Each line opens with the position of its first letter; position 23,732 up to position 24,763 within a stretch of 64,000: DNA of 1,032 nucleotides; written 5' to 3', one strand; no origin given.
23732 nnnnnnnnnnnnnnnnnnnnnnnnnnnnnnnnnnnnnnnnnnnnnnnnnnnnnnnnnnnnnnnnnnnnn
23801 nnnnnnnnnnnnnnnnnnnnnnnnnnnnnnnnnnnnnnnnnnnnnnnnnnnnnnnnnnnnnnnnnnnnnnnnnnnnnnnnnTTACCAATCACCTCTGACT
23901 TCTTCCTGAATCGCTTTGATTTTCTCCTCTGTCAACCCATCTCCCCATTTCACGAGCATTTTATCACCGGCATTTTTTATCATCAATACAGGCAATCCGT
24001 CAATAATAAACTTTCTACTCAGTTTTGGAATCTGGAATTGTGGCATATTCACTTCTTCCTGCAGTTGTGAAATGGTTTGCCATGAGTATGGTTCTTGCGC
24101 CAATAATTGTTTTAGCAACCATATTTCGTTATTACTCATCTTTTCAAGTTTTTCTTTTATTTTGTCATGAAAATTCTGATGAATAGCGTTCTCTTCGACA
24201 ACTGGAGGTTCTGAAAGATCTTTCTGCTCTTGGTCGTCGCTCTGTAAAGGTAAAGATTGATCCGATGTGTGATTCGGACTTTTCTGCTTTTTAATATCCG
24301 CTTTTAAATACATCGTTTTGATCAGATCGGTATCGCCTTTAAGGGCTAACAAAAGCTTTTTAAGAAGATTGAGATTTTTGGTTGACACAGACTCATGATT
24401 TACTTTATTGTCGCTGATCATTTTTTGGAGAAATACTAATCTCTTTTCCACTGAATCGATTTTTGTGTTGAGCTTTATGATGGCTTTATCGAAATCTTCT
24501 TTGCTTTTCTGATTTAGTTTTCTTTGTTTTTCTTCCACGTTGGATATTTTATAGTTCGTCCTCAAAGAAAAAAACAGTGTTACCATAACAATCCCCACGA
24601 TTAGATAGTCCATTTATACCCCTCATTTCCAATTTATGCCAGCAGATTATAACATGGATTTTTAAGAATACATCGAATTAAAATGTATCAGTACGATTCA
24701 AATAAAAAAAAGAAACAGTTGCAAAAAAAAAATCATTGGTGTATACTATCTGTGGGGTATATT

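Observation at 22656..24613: Two-gene module: orphan P-loop NTPase coupled to a membrane-anchored coiled-coil winged-helix protein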

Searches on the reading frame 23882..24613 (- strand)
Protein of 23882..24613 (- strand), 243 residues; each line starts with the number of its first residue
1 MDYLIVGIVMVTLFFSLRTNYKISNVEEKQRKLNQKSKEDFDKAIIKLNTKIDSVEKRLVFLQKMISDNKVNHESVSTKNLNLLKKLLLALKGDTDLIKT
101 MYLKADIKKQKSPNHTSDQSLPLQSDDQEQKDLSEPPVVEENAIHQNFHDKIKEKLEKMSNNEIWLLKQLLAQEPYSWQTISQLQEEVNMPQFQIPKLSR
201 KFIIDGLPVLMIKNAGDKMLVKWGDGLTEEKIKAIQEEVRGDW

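Call 3: search_protein_families(library=pfam, proteins=[window:23882-24613:-], max_evalue=1)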
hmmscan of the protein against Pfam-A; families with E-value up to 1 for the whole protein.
window:23882-24613:- (243 aa): 7 families
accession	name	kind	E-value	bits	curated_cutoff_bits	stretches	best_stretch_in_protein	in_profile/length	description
PF22917.2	PRISE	-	0.019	14.5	27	1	33-165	61-184/394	PRISE-like Rossmann-fold domain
PF01418.23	HTH_6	-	0.022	15.2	28.3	1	147-208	2-64/77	Helix-turn-helix domain, rpiR family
PF23792.1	CD1375-like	-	0.034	14.6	27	1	149-172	25-47/48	CD1375-like protein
PF08795.16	DUF1796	-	0.26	11.5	23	1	34-83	97-146/166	Putative papain-like cysteine peptidase (DUF1796)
PF14584.11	DUF4446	-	0.51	10.8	27.4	1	5-75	6-77/150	Protein of unknown function (DUF4446)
PF08702.15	Fib_alpha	-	0.63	10.7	29.9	1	28-72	73-117/143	Fibrinogen alpha/beta chain family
PF02524.19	KID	-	0.7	10.6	20.8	1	51-59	1-9/11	KID repeat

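Call 4: search_protein_families(library=padloc, proteins=[window:23882-24613:-], max_evalue=1)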
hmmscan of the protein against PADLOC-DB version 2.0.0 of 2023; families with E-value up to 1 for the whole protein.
window:23882-24613:- (243 aa): 1 family
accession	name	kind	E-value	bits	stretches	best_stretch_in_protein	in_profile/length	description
PDLC01177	CorA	-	0.23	9.6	1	20-69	27-76/117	CorA-like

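Call 5: search_protein_families(library=ncbifam, proteins=[window:23882-24613:-], max_evalue=1)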
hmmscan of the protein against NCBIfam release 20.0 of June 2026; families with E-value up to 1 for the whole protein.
window:23882-24613:- (243 aa): 0 families

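Call 7: find_homologous_proteins(query=window:23882-24613:-)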
Query window:23882-24613:- (243 aa): 12 proteins with E <= 0.001 among 565 candidates.
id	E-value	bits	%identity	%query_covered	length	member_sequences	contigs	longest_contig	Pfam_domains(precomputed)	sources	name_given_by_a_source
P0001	6.9e-144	495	100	96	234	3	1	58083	-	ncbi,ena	-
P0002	1.8e-110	386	75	100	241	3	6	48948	-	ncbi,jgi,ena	-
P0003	1.2e-106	373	74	100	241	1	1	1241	-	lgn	-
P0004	1.3e-75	272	55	100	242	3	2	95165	-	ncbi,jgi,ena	-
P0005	1.9e-72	261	54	100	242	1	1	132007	-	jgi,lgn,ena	-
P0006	4.8e-72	260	52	100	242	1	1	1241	-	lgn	-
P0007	6.7e-72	260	53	100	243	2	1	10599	-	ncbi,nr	ncbi:MAG: hypothetical protein U9N62_10005 [Thermotogota bacterium]|nr:hypothetical protein [Thermot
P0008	9.0e-72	259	54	100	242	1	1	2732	-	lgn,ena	-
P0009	1.0e-70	256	53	100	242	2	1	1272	-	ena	-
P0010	2.0e-69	251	50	100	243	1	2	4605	-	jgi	-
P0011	4.8e-68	247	50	100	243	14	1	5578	-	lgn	-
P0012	3.4e-56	208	52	83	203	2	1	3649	-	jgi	-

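Call 16: search_solved_structures(query=A1, max_evalue=10)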
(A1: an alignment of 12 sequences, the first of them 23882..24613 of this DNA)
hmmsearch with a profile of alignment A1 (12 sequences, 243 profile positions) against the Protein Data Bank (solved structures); distinct sequences matched with E-value up to 10: 5.
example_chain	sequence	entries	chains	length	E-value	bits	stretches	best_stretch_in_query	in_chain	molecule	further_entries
4zry_B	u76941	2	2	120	0.19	14.3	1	34-95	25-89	Keratin, type II cytoskeletal 1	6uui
3lg7_A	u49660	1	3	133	0.3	13.6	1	62-161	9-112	4E10_S0_1EZ3A_002_C (T246)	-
6jfv_B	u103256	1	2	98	0.85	12.2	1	33-95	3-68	Keratin, type II cytoskeletal 5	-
3mew_A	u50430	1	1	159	2.4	10.7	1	148-186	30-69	SAGA-associated factor 29 homolog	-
5fd7_A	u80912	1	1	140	9.8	8.7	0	31-65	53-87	Vacuolar-sorting protein SNF7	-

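Call 21: search_protein_representatives(alignment_id=A1)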
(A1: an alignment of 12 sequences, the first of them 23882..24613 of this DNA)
Query: 12 sequences, 243 profile positions. Proteins with E-value up to 0.001 (for the whole library): 12; up to 1e-10: 10; up to 1e-30: 4. The best 12 are listed.
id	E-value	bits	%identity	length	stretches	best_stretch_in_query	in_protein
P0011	3.8e-115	399.7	-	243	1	1-243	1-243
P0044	4.6e-70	252.1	-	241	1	1-242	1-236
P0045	1.8e-44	168.3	-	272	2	109-242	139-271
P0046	2.0e-43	164.9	-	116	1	1-114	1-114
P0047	1.7e-28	116.0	-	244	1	1-235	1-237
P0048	2.9e-17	79.2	-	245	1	4-237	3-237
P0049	1.0e-15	74.2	-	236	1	1-235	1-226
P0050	1.8e-15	73.4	-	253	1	1-236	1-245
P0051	1.9e-14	70.0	-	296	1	1-237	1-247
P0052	2.4e-14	69.6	-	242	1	1-236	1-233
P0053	2.2e-09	53.4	-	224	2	53-236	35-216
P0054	1.3e-08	50.9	-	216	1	20-228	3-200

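Call 23: predict_structure(alignment_id=A1)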
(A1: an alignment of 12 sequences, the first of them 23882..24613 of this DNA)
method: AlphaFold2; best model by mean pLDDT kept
length: 243 residues; sequences in the alignment: 12
mean_pLDDT: 64.0   pTM: 0.24
mean pLDDT of the five models: 64.0, 62.1, 61.8, 57.0, 45.6
residues with pLDDT >= 90: 50; 70-90: 66; 50-70: 39; < 50: 88
segments of 3 or more residues with pLDDT < 50: 105-142, 174-215, 240-243
pLDDT, mean of each block of 10 residues (from residue 1): 88 91 91 92 92 90 86 78 82 76 48 31 29 36 59 76 72 46 38 34 40 48 57 61 44
secondary structure, 60 per line:
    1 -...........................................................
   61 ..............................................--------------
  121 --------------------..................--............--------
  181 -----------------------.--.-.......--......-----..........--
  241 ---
elements in order: H2-106 H141-158 H161-172 E209-215 E218-223 H229-238

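Call 27: find_homologous_proteins(query=A4, max_evalue=0.01)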
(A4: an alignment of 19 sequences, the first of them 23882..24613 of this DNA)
Query A4 (19 sequences) (243 aa, profile of the alignment): 18 proteins with E <= 0.01 among 6520 candidates.
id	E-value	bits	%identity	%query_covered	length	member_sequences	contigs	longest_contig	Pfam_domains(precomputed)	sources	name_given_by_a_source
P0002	9.3e-89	315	75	100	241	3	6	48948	-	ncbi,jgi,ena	-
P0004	7.2e-88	312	55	100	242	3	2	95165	-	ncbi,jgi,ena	-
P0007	3.4e-87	310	53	100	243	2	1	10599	-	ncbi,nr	ncbi:MAG: hypothetical protein U9N62_10005 [Thermotogota bacterium]|nr:hypothetical protein [Thermot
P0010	8.7e-87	309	50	100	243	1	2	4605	-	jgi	-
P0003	1.5e-86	308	74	100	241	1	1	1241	-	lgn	-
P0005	2.0e-86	308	54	100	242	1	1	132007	-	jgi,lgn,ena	-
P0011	3.6e-86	307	50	100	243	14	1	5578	-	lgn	-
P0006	8.2e-85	302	52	100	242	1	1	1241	-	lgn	-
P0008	8.1e-83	296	54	100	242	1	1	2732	-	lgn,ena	-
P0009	1.3e-82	295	53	100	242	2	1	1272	-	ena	-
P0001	6.6e-80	286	100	96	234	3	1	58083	-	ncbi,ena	-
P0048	7.1e-70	253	27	98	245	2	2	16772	-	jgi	jgi:hypothetical protein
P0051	2.1e-68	248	25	97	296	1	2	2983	-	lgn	-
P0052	2.7e-64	235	24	98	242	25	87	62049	-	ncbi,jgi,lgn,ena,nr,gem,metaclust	ncbi:MAG TPA: hypothetical protein PLN20_05155 [Thermotogota bacterium]|jgi:hypothetical protein|nr:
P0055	2.5e-62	229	26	98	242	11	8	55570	-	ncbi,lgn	-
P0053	5.2e-58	214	24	97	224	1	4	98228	-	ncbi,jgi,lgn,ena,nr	ncbi:MAG TPA: hypothetical protein P5560_05745 [Thermotogota bacterium]|nr:hypothetical protein [The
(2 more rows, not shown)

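Call 45: find_encoding_contigs(protein=P0001, flank=10000, max_places=2)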
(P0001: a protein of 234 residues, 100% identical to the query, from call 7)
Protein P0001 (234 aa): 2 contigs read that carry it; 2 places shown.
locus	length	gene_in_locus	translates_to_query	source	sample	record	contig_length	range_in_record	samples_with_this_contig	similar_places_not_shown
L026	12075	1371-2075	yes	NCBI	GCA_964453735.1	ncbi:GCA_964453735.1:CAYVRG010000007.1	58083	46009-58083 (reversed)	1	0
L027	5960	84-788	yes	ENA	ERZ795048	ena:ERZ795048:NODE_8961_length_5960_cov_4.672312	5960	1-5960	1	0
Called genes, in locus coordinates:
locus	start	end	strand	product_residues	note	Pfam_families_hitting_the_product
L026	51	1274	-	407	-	PF00809:Pterin_bind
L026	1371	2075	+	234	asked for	-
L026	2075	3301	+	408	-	PF10923:BrxC_BrxD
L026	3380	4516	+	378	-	PF01966:HD, PF13487:HD_5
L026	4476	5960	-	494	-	PF00361:Proton_antipo_M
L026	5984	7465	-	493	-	PF00361:Proton_antipo_M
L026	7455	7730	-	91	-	PF00420:Oxidored_q2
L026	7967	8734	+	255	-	PF09860:DUF2087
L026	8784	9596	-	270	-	PF02627:CMD, PF01590:GAF, PF13185:GAF_2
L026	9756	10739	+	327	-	PF00480:ROK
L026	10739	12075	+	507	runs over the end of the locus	PF02541:Ppx-GppA, PF21447:Ppx-GppA_III, PF01966:HD (weak)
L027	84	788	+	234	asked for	-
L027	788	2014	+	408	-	PF10923:BrxC_BrxD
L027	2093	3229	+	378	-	PF01966:HD, PF13487:HD_5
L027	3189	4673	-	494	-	PF00361:Proton_antipo_M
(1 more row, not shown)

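Call 47: search_protein_families(library=pfam, alignment_id=A4, max_evalue=1)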
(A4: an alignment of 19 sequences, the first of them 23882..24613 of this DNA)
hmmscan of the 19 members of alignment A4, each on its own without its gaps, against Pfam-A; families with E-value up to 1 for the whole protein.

A. member 1, window:23882-24613:- (243 aa): 7 families
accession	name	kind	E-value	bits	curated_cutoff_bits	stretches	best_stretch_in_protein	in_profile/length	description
PF22917.2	PRISE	-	0.019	14.5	27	1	33-165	61-184/394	PRISE-like Rossmann-fold domain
PF01418.23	HTH_6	-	0.022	15.2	28.3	1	147-208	2-64/77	Helix-turn-helix domain, rpiR family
PF23792.1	CD1375-like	-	0.034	14.6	27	1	149-172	25-47/48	CD1375-like protein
PF08795.16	DUF1796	-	0.26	11.5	23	1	34-83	97-146/166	Putative papain-like cysteine peptidase (DUF1796)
PF14584.11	DUF4446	-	0.51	10.8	27.4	1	5-75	6-77/150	Protein of unknown function (DUF4446)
PF08702.15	Fib_alpha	-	0.63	10.7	29.9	1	28-72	73-117/143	Fibrinogen alpha/beta chain family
PF02524.19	KID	-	0.7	10.6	20.8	1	51-59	1-9/11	KID repeat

B. families by the number of members that match (of 19 scanned): 87 families (the first 25 are shown)
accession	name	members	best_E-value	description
PF23792.1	CD1375-like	5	0.0049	CD1375-like protein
PF14584.11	DUF4446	3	0.009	Protein of unknown function (DUF4446)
PF10066.14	DUF2304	3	0.092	Uncharacterized conserved protein (DUF2304)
PF15393.11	DUF4615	3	0.5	Domain of unknown function (DUF4615)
PF23991.1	DUF7310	2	0.0032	Coiled-coil region of unknown function (DUF7310)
PF11932.13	DUF3450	2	0.0048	Protein of unknown function (DUF3450)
PF15157.13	IQCJ-SCHIP1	2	0.006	Fusion protein IQCJ-SCHIP1 with IQ-like motif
PF22917.2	PRISE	2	0.011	PRISE-like Rossmann-fold domain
PF07989.16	Cnn_1N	2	0.016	Centrosomin N-terminal motif 1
PF13339.11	AATF-Che1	2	0.047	Apoptosis antagonizing transcription factor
PF14163.11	SieB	2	0.05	Super-infection exclusion protein B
PF02996.22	Prefoldin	2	0.059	Prefoldin subunit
PF08592.16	Anthrone_oxy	2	0.12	Anthrone oxygenase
PF05549.16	Allexi_40kDa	2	0.13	Allexivirus 40kDa protein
PF15615.11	TerB_C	2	0.13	TerB-C domain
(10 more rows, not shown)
